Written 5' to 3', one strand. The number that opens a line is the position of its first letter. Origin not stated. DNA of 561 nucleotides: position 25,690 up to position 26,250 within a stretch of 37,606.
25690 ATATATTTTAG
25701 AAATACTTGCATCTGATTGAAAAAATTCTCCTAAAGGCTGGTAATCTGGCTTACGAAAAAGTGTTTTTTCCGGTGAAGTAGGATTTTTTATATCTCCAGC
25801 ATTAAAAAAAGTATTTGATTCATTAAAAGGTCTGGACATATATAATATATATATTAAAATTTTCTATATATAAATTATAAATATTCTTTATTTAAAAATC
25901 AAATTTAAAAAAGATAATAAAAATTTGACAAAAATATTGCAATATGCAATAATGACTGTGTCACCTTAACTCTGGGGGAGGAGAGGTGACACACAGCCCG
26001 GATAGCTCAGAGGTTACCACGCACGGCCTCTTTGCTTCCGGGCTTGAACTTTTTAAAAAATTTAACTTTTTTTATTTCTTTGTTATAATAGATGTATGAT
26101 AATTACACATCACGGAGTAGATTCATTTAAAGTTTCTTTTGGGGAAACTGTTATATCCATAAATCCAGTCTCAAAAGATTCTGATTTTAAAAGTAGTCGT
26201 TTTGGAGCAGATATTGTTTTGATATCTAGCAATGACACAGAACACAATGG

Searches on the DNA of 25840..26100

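Call 56: search_rna_families(source=window, start=25840, end=26100, threshold=evalue, max_evalue=1)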
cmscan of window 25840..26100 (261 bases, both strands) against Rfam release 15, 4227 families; matches with E-value up to 1: 1.
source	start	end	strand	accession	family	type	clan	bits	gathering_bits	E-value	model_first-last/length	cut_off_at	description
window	25876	26052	+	RF00064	HgcG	Gene; snRNA; snoRNA; HACA-box;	-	21.3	77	0.00032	1-276/276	no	HgcG RNA (Pab40)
